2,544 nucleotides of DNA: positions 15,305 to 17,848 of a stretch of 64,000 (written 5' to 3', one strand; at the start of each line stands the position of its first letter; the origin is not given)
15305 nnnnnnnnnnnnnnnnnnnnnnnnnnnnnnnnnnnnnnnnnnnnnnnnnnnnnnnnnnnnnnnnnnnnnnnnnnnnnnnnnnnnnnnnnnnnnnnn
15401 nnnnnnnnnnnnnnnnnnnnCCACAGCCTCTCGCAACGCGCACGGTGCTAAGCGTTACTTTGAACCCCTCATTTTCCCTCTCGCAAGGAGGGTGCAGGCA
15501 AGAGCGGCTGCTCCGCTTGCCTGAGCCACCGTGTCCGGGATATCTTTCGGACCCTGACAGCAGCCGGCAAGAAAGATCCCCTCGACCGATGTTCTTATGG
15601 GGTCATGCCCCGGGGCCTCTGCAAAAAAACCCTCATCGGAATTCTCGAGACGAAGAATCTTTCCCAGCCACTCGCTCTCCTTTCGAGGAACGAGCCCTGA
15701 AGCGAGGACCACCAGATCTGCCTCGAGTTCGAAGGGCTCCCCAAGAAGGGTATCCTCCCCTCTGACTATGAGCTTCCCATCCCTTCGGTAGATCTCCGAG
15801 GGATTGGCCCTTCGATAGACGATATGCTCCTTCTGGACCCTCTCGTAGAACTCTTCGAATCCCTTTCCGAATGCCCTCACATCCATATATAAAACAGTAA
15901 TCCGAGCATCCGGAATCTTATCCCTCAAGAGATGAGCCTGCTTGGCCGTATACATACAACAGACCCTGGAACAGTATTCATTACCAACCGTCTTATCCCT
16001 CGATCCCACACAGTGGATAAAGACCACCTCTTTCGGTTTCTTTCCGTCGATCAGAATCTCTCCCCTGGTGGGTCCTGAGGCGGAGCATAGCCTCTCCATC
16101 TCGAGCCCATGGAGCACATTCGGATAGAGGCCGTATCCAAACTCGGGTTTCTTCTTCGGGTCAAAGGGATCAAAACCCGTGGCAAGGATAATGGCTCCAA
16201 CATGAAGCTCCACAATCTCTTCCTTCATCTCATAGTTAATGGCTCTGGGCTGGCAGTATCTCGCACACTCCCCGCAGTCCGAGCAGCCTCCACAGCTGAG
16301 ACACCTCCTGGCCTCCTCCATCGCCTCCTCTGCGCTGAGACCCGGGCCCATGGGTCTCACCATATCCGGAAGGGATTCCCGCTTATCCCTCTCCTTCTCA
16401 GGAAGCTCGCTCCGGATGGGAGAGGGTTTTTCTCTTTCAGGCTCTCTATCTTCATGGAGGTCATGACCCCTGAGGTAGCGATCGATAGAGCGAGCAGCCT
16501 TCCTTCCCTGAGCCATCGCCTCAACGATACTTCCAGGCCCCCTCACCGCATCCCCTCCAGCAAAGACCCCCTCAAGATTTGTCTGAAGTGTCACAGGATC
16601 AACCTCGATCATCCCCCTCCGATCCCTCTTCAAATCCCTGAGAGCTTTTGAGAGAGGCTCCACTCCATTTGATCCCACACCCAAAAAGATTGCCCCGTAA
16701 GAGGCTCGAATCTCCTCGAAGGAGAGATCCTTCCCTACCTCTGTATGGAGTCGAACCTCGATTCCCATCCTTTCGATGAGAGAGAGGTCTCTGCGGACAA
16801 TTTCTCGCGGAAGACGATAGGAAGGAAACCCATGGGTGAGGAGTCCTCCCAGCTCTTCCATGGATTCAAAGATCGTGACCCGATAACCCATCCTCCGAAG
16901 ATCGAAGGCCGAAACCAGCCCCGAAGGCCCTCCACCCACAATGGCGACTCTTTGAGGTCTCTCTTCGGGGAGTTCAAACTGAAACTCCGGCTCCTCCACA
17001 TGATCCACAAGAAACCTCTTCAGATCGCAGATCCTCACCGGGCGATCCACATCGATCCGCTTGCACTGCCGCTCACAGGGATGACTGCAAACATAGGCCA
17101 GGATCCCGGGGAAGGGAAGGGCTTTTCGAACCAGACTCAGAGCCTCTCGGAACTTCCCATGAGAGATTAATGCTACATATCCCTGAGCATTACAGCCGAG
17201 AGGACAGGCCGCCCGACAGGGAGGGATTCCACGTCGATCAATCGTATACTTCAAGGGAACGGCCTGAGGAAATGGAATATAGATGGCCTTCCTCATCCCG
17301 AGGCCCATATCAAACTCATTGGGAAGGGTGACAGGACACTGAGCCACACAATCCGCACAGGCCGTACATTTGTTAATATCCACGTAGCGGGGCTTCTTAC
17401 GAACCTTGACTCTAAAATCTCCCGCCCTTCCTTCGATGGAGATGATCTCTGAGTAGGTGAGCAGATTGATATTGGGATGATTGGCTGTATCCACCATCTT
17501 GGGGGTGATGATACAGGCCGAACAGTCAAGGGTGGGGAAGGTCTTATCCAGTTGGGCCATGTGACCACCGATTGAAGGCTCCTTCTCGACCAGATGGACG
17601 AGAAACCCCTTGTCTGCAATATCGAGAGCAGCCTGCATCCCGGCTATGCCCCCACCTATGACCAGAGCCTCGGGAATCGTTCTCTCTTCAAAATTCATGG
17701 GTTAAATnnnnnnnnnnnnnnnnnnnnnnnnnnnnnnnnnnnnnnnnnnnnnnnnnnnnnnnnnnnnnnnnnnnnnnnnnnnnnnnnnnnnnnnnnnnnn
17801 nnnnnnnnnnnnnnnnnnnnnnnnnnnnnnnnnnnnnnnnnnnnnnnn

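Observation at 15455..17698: HdrL-type HdrA paralog with an inserted GltD-like NAD(P)H-binding domain adjacent to a canonical HdrA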

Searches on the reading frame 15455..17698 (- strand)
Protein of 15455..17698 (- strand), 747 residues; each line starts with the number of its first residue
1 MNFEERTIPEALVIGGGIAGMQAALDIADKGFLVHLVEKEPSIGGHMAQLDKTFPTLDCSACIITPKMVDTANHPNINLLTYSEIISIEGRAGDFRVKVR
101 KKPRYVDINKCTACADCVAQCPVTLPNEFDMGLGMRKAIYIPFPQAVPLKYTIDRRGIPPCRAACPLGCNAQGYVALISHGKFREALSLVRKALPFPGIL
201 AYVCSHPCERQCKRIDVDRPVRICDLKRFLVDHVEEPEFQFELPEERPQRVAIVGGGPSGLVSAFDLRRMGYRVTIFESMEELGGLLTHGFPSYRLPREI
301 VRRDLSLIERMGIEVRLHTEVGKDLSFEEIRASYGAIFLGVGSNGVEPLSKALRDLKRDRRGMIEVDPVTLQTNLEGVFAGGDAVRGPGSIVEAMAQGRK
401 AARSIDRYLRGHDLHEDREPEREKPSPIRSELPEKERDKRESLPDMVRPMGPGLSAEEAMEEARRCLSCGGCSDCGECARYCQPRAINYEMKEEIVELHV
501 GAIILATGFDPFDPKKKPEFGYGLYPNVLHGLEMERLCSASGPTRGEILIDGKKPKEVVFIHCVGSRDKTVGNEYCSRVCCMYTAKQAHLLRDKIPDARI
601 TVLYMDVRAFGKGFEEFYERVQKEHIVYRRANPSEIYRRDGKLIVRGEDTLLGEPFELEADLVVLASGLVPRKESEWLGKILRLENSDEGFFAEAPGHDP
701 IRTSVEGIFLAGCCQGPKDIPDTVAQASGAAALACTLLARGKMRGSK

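Call 5: search_protein_families(library=pfam, proteins=[window:15455-17698:-], max_evalue=0.001)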
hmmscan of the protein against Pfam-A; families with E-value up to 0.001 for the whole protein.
window:15455-17698:- (747 aa): 15 families
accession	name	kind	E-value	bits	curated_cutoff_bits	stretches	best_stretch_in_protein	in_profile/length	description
PF07992.20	Pyr_redox_2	-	6.9e-31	108.2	26.1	3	245-398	139-291/291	Pyridine nucleotide-disulphide oxidoreductase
PF13450.12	NAD_binding_8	-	8.9e-18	64.8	21.9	2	253-288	1-36/68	NAD(P)-binding Rossmann-like domain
PF12831.13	FAD_oxidored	-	2.4e-15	57.2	27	2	251-291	2-42/416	FAD dependent oxidoreductase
PF14691.11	Fer4_20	-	2.7e-15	56.6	25.8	1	159-236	30-110/113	Dihydroprymidine dehydrogenase domain II, 4Fe-4S cluster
PF00890.30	FAD_binding_2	-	3.3e-13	50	20.4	1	11-48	2-39/414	FAD binding domain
PF01266.30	DAO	-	1.2e-10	41.9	27.9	2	11-45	2-36/353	FAD dependent oxidoreductase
PF03486.20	HI0933_like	-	3e-10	40.4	50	1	250-284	2-36/244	HI0933-like protein Rossmann domain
PF01134.28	GIDA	-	1e-09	38.4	22.1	0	12-54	3-35/391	Glucose inhibited division protein A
PF00070.33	Pyr_redox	-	1.1e-09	39.2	22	1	250-285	1-36/82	Pyridine nucleotide-disulphide oxidoreductase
PF01593.30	Amino_oxidase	-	6.2e-08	32.8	19.8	0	259-286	2-29/443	Flavin containing amine oxidoreductase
PF13738.12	Pyr_redox_3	-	7.4e-08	32.4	30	0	247-382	163-305/305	Pyridine nucleotide-disulphide oxidoreductase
PF01946.23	Thi4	-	3.3e-07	30.2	26.2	0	251-290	20-60/235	Thi4 family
PF01494.25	FAD_binding_3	-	1.5e-06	28.1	22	1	250-282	3-35/349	FAD binding domain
PF01262.27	AlaDh_PNT_C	-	1.7e-05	24.8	23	0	10-43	30-63/214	Alanine dehydrogenase/PNT, C-terminal domain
PF13454.12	NAD_binding_9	-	0.00046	20.6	21.8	0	252-285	1-38/155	FAD-NAD(P)-binding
